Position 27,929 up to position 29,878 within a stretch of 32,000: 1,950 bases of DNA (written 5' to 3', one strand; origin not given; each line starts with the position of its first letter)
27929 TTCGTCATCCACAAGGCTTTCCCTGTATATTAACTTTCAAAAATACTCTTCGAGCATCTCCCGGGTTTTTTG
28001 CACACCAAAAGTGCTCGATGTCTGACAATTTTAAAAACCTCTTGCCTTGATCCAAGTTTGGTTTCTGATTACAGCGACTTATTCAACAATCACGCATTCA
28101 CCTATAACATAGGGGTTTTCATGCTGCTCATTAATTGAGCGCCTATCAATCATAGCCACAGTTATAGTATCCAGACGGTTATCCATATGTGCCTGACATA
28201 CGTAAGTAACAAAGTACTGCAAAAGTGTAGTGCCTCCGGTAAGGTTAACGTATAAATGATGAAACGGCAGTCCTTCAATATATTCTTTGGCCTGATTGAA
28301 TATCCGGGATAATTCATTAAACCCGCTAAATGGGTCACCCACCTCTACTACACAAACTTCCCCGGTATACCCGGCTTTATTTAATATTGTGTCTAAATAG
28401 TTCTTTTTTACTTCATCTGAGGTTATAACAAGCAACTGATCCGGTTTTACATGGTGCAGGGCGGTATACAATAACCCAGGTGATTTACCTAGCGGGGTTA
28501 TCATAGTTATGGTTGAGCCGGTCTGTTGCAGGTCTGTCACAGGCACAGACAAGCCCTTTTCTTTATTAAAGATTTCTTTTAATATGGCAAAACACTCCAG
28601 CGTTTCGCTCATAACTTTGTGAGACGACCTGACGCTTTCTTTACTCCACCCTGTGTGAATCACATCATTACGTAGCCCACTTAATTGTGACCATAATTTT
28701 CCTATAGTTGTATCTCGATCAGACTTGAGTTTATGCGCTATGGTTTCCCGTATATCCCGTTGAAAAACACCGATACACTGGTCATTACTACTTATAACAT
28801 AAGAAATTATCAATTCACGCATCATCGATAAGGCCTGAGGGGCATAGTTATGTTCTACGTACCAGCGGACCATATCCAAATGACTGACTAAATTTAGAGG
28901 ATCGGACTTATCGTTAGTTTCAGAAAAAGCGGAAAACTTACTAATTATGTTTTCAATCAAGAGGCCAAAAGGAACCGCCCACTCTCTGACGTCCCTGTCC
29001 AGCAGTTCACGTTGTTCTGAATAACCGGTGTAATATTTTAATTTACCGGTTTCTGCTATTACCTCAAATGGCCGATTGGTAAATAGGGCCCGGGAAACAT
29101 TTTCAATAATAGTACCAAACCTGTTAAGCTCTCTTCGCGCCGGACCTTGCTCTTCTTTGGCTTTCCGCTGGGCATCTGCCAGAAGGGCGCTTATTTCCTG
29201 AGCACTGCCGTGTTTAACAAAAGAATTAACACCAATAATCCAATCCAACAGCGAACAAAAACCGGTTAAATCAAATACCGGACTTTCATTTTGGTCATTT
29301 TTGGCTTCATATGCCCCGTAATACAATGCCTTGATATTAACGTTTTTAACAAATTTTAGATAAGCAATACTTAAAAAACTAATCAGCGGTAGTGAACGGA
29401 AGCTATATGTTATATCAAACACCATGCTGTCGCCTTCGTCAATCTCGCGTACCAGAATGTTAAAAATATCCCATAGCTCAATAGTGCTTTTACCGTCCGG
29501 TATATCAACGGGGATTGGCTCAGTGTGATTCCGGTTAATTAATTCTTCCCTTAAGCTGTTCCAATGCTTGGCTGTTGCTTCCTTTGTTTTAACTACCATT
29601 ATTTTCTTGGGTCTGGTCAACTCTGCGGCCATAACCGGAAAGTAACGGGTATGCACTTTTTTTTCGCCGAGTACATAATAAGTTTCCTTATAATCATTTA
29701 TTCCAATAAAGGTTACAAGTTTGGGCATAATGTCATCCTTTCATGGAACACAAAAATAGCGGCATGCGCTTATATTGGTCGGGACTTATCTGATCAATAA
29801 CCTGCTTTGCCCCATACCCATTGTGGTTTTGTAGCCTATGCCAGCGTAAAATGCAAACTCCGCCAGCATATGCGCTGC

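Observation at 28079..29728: Triple-domain CARF(DxTHG-degenerate)-HEPN-CARF protein between cas6 and the CRISPR leader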

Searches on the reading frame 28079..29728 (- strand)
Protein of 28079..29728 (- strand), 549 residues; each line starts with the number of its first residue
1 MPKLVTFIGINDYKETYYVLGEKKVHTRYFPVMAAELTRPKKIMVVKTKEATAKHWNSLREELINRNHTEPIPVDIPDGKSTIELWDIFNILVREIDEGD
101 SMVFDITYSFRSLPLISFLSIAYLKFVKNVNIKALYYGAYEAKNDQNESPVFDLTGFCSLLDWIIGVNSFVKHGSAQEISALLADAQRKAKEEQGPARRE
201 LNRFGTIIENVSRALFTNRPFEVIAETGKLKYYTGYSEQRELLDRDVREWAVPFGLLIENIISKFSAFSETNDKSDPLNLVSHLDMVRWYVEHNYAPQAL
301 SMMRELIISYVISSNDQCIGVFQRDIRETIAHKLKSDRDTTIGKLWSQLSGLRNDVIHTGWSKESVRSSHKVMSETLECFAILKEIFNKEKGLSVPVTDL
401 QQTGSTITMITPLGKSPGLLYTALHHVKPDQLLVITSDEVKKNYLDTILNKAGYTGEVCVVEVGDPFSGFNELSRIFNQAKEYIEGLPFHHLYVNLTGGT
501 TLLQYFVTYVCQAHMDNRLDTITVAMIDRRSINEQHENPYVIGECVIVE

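Call 3: search_protein_families(library=pfam, proteins=[window:28079-29728:-], max_evalue=1)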
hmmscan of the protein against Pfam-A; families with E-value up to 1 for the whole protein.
window:28079-29728:- (549 aa): 1 family
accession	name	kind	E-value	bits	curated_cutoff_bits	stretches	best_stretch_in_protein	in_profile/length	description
PF23400.1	CARF_Card1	-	1.3e-06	28.9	24.6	1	428-508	26-105/146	Card1 CARF domain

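Call 4: search_protein_families(library=ncbifam, proteins=[window:28079-29728:-], max_evalue=1)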
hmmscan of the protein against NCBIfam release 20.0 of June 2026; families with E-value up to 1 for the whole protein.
window:28079-29728:- (549 aa): 3 families
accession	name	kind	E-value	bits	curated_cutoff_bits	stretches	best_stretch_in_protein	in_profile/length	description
TIGR02221.1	cas_TM1812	equivalog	1.4e-36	126.5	76.25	2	59-183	96-217/218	TIGR02221 family CRISPR-associated protein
TIGR01884.1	cas_HTH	subfamily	1.7e-05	24.3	60.2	1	438-517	40-114/202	CRISPR-associated CARF protein Csa3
TIGR02549.2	CRISPR_DxTHG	domain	0.00035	20.5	21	1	103-127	2-26/26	CRISPR-associated DxTHG motif protein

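Call 7: search_solved_structures(query=window:28079-29728:-, max_evalue=10, show_alignments=3)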
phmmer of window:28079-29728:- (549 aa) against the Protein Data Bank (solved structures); distinct sequences matched with E-value up to 10: 7.
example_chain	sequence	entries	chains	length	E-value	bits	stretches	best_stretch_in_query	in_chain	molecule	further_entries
8bao_A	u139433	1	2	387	0.033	16.2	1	408-511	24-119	DUF1887 family protein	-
3clh_A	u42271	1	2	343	0.035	16.1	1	424-501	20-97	3-dehydroquinate synthase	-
6xwg_D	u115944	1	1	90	0.51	12.3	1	308-370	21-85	Retinoic acid receptor alpha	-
1dsz_A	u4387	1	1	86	0.53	12.2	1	309-370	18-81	RETINOIC ACID RECEPTOR ALPHA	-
1hra_A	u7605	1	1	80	1.5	10.7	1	309-367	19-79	RETINOIC ACID RECEPTOR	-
5hay_A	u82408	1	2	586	1.6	10.7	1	264-311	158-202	Nucleoporin NUP170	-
7xv6_A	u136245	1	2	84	2.2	10.1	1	314-371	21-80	NR2C2 protein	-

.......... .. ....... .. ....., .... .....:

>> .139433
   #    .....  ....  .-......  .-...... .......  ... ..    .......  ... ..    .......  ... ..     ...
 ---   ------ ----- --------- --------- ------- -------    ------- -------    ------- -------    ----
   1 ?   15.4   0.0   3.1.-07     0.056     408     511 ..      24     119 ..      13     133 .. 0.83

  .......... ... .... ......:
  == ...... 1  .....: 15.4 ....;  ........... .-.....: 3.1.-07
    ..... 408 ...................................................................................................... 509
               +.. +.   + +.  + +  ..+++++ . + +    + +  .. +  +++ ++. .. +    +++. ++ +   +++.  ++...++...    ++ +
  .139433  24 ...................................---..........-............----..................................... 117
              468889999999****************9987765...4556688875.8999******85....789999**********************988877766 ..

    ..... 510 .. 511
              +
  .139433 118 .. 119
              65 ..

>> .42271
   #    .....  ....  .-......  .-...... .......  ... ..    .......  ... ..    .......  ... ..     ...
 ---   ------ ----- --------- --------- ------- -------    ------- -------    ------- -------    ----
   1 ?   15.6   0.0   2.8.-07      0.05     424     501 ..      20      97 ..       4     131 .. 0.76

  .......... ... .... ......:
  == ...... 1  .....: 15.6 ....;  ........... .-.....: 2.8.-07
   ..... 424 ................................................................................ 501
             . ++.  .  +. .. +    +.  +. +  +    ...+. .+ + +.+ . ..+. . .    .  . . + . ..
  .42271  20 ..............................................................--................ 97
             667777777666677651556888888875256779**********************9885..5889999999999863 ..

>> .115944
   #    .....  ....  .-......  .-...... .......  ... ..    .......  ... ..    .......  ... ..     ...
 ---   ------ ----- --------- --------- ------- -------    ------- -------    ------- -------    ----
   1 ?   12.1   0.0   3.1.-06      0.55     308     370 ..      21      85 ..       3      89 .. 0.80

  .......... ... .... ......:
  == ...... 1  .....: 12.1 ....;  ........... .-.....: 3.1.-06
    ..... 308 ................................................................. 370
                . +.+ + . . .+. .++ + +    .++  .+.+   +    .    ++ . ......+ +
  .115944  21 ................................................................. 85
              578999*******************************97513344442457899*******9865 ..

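Call 8: search_protein_families(library=padloc, proteins=[window:28079-29728:-], max_evalue=1)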
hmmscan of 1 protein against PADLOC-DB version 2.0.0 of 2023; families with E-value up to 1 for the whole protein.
window:28079-29728:- (549 aa): 50 families (the best 25 are shown)
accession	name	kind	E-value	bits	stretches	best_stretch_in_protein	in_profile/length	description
PDLC01839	CARF2--CARF_HEPN_CARF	-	1.9e-168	559.5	1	1-549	1-518/518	-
PDLC01824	CARF2--CARF_HEPN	-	2.5e-97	324.7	1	3-388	3-374/376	-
PDLC01032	Csx1/Csm6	-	6.8e-95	316.7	1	2-399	3-382/412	CARF+HEPN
PDLC01840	CARF2--CARF_HEPN_CARF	-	2.2e-82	275.5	1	5-548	8-543/547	-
PDLC01838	CARF2--CARF_HEPN_CARF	-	1.3e-73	246.5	1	2-546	2-519/522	-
PDLC01621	Csx1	-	2.1e-73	245.9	1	4-361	1-340/340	CAS-III; associated_signaling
PDLC01345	Csx1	-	1.1e-71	239.8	1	3-313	1-264/267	CAS-III; associated_signaling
PDLC01843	CARF2--CARF_HEPN_CSX20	-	1.2e-68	230.2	1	3-388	4-381/498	-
PDLC01844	CARF2--CARF_HEPN_CSX3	-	1.7e-66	223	1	3-393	2-381/464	-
PDLC01842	CARF2--CARF_HEPN_CSX16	-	1.8e-41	140.6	1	3-380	2-367/478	-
PDLC01281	Csx1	-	5.3e-41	138.7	1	3-183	1-190/191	CAS-III; associated_signaling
PDLC01826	CARF2--CARF_HEPN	-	1.7e-34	117.7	1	69-385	107-389/393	-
PDLC01832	CARF2--CARF_HEPN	-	1e-31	108.7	1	5-186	6-191/416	-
PDLC01825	CARF2--CARF_HEPN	-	1.1e-31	108.2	2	48-191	82-222/382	-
PDLC01845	CARF2--CARF_HEPN_Unk_f1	-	1.2e-21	75.1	1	83-189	141-247/629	-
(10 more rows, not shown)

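Call 11: find_homologous_proteins(query=window:28079-29728:-, max_evalue=0.00001)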
Query window:28079-29728:- (549 aa): 138 proteins with E <= 0.00001 among 8000 candidates; the best 120 are listed.
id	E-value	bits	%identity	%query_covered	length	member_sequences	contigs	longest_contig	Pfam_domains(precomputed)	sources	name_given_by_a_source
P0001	0.0e+0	1252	100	100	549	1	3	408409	PF23400.2,PF27248.1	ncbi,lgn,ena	-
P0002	1.2e-239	815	65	100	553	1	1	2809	PF27248.1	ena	-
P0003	8.6e-202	690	58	100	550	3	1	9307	PF27248.1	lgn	-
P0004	3.4e-201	688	56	100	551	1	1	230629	-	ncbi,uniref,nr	ncbi:TIGR02221 family CRISPR-associated protein [Desulfolucanica intricata]|uniref:TIGR02221 family 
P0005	4.9e-198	677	55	100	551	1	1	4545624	PF22662.4,PF27248.1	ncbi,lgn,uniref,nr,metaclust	ncbi:CRISPR-associated protein, TM1812 family [Desulfofarcimen acetoxidans DSM 771]|uniref:CRISPR-as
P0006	2.6e-196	672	55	100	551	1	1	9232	-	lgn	-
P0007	2.2e-186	639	55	99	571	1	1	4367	-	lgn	-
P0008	3.6e-166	572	48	100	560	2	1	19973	-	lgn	-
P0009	6.0e-160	552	48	99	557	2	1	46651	-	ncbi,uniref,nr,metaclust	ncbi:CRISPR-associated protein [Desulfotomaculum copahuensis]|uniref:CRISPR-associated protein n=1 T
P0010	4.0e-156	539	48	99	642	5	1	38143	PF27248.1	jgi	jgi:hypothetical protein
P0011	7.1e-145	502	44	99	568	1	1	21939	-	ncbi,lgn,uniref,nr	ncbi:TIGR02221 family CRISPR-associated protein [Desulfallas thermosapovorans]|uniref:CRISPR-associa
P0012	1.1e-130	455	61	61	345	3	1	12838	PF27248.1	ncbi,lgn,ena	-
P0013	4.6e-123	430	62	56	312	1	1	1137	PF27248.1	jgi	jgi:CRISPR-associated Csx2 family protein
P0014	1.9e-65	240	31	95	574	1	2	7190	PF27248.1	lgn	-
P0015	1.0e-61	227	35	68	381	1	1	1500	PF27248.1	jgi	jgi:CRISPR-associated DxTHG motif protein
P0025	1.9e-58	217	33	67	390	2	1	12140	PF27248.1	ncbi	ncbi:MAG: TIGR02221 family CRISPR-associated protein [Fimbriimonadales bacterium]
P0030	1.4e-57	214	35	68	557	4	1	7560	PF27248.1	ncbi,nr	ncbi:MAG: TIGR02221 family CRISPR-associated protein [Ardenticatenia bacterium]|nr:MAG: TIGR02221 fa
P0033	2.4e-57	213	34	66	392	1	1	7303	PF27248.1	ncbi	ncbi:MAG: TIGR02221 family CRISPR-associated protein [Fimbriimonadales bacterium]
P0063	9.8e-54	201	34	63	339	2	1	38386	PF27248.1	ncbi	ncbi:MAG: TIGR02221 family CRISPR-associated protein [Fimbriimonadales bacterium]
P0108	1.7e-39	154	29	70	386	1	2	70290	PF27248.1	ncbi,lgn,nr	ncbi:MAG: TIGR02221 family CRISPR-associated protein [Thermaceae bacterium]|nr:TIGR02221 family CRIS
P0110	5.2e-38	149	28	66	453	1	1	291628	PF27248.1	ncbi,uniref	ncbi:TIGR02221 family CRISPR-associated protein [Caloranaerobacter sp. DY30410]|uniref:TIGR02221 fam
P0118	1.1e-34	138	31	56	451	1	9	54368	PF27248.1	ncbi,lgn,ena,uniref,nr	ncbi:TIGR02221 family CRISPR-associated protein [uncultured Clostridium sp.]|uniref:TIGR02221 family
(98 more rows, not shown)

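Call 28: find_encoding_contigs(protein=window:28079-29728:-, flank=10000, max_places=3)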
Protein window:28079-29728:- (549 aa): 4 contigs read that carry it; 1 place shown.
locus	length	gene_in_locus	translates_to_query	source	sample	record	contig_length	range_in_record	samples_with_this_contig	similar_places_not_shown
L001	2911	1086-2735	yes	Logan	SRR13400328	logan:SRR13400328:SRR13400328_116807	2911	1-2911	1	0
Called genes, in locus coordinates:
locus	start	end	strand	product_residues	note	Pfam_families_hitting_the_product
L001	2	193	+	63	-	?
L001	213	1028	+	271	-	PF17952:Cas6_N (faint), PF19308:CRISPR_Cas6_N, PF10040:CRISPR_Cas6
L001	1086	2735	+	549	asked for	PF23400:CARF_Card1 (faint), PF27248:MJ1674_2nd (weak)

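Call 30: find_encoding_contigs(protein=P0005, flank=10000, max_places=2)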
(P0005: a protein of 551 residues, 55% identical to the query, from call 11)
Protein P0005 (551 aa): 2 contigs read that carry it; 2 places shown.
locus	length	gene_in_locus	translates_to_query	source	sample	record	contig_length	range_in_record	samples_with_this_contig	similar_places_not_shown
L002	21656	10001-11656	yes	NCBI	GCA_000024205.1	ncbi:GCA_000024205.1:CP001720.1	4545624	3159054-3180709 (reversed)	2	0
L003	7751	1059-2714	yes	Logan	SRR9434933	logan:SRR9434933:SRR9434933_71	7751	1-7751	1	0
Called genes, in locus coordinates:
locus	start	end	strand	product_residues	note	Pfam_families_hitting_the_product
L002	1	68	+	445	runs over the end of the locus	PF13672:PP2C_2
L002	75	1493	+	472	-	PF00069:Pkinase (weak)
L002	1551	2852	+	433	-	PF02342:TerD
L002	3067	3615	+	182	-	PF05685:Uma2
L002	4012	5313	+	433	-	PF13280:WYL, PF25583:WCX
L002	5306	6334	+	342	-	PF13280:WYL, PF25583:WCX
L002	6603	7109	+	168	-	PF05128:DUF697 (weak)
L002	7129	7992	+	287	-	-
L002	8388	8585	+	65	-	-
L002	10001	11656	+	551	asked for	PF22662:Csa3_N (faint), PF27248:MJ1674_2nd (faint)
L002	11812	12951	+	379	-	PF03787:RAMPs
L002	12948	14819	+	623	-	PF12469:Cmr2_N, PF18182:mCpol (weak), PF22335:Cas10-Cmr2_palm2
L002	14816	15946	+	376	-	PF09700:Cas_Cmr3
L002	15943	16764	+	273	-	PF03787:RAMPs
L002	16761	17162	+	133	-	PF09701:Cas_Cmr5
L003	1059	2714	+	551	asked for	PF22662:Csa3_N (faint), PF27248:MJ1674_2nd (faint)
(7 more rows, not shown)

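Call 31: find_encoding_contigs(protein=P0011, flank=10000, max_places=2)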
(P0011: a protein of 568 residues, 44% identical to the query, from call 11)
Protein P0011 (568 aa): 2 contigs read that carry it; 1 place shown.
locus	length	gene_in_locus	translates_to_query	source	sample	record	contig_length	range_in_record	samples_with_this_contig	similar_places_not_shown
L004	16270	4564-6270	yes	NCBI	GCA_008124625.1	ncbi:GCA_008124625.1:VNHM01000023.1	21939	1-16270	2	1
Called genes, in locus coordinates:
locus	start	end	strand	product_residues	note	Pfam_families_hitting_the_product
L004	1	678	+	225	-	PF00665:rve, PF24764:rva_4 (faint), PF13683:rve_3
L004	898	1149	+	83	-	PF01527:HTH_Tnp_1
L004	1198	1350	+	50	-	-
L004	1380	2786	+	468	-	PF13280:WYL (weak), PF25583:WCX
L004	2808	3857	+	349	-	PF13280:WYL, PF25583:WCX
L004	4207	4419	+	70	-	-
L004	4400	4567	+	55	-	-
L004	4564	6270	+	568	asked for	-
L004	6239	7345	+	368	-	PF03787:RAMPs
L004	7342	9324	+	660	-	PF12469:Cmr2_N, PF22335:Cas10-Cmr2_palm2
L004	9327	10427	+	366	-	PF09700:Cas_Cmr3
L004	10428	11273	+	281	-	PF03787:RAMPs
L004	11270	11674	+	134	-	PF09701:Cas_Cmr5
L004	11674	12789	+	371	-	PF03787:RAMPs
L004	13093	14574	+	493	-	PF09484:Cas_TM1802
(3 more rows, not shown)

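Call 32: predict_structure(alignment_id=A1)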
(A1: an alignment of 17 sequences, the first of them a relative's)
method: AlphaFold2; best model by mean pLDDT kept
length: 549 residues; sequences in the alignment: 17
mean_pLDDT: 86.3   pTM: 0.60
mean pLDDT of the five models: 86.3, 84.1, 84.0, 83.7, 83.1
residues with pLDDT >= 90: 258; 70-90: 252; 50-70: 25; < 50: 14
segments of 3 or more residues with pLDDT < 50: 390-394, 396-403
pLDDT, mean of each block of 10 residues (from residue 1): 89 91 93 94 93 93 95 89 84 89 83 69 86 90 91 85 85 88 92 88 94 88 90 88 91 84 86 79 92 91 90 73 74 78 87 74 67 92 83 45 73 92 95 95 94 94 86 90 85 92 89 77 92 88 89
secondary structure, 60 per line:
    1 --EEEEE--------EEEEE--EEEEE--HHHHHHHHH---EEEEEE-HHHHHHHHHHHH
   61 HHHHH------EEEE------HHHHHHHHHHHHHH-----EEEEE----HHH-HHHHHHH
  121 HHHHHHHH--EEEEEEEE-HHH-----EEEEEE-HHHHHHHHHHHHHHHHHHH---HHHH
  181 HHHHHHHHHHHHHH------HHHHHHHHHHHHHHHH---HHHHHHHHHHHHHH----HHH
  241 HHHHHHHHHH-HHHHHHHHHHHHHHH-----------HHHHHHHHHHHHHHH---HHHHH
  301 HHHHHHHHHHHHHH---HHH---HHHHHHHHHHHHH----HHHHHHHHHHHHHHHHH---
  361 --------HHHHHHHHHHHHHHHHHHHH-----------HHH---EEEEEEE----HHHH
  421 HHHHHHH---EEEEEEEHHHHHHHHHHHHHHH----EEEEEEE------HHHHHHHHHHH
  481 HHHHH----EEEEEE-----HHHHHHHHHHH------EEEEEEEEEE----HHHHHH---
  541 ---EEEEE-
elements in order: E3-7 E16-20 E23-27 H30-38 E42-47 H49-65 E72-75 H82-95 E101-105 H114-128 E131-138 E148-153 H155-173 H177-194 H201-216 H220-233 H238-250 H252-266 H278-292 H296-314 H324-336 H341-357 H369-388 E406-412 H417-427 E431-437 H438-452 E457-463 H470-485 E490-495 H501-511 E518-527 H532-537 E544-548

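Call 37: fold_search(model_id=the predicted structure, library=pdb)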
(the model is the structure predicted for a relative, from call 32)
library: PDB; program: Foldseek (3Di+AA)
matches with E <= 10: 1230; with E <= 0.001: 27
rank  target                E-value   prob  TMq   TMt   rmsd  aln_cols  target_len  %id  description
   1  8y7g_B                2.8e-17  1.00  0.57  0.57  15.9       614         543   16  Crystal structure of the Marinitoga sp. Csx1-Crn2 H495A mutant in complex with cyclic-tetraadenylate (cA4) (released 2024-07-17)
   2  8y6z                  2.1e-15  1.00  0.52  0.54  14.8       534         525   18  Crystal structure of the Marinitoga sp. Csx1-Crn2 fusion ribonuclease of type III CRISPR (released 2024-07-17)
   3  8y7g_A                6.6e-15  1.00  0.55  0.56  16.0       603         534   15  Crystal structure of the Marinitoga sp. Csx1-Crn2 H495A mutant in complex with cyclic-tetraadenylate (cA4) (released 2024-07-17)
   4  6qzt_A                1.5e-10  1.00  0.47  0.55   7.7       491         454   13  Crystal structure of Csx1 from Sulfolobus islandicus orthorhombic form (released 2019-10-02)
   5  8y7f_A                7.6e-07  1.00  0.31  0.45  16.0       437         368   13  Crystal structure of CARF domain-truncated Csx1-Crn2 from Marinitoga sp. (released 2024-07-17)
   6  8y7f_B                2.2e-06  1.00  0.33  0.48  16.0       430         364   13  Crystal structure of CARF domain-truncated Csx1-Crn2 from Marinitoga sp. (released 2024-07-17)
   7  6o6s_B                3.1e-06  1.00  0.24  0.30  19.0       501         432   10  Crystal structure of Apo Csm6 (released 2019-07-31)
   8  6o6z_A                4.2e-06  1.00  0.24  0.30  19.9       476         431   11  Crystal structure of Csm6 H381A in complex with cA4 by cocrystallization of cA4 and Csm6 (released 2019-07-31)
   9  6o6t_B                5.1e-06  1.00  0.24  0.30  19.1       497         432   10  Crystal structure of Csm6 H132A mutant (released 2019-07-31)
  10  6o6s_A                5.6e-06  1.00  0.24  0.30  19.5       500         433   12  Crystal structure of Apo Csm6 (released 2019-07-31)
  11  6o6x_A                8.0e-06  1.00  0.24  0.29  22.0       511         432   10  Crystal structure of Csm6 W14A/E337A mutant in complex with cA4 by cocrystallization (released 2019-07-31)
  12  8jbb_B                8.8e-06  1.00  0.37  0.43   9.5       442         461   12  Crystal Structure of the Csm6 from Thermus thermophilus HB8 in complex with A2>p (released 2023-12-13)
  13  8jbb_A                9.3e-06  1.00  0.36  0.40  10.0       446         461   12  Crystal Structure of the Csm6 from Thermus thermophilus HB8 in complex with A2>p (released 2023-12-13)
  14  6o6t_A                1.0e-05  1.00  0.24  0.30  21.5       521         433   10  Crystal structure of Csm6 H132A mutant (released 2019-07-31)
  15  4eog                  1.3e-05  1.00  0.23  0.27  15.6       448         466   11  Crystal structure of Csx1 of Pyrococcus furiosus (released 2013-01-02)
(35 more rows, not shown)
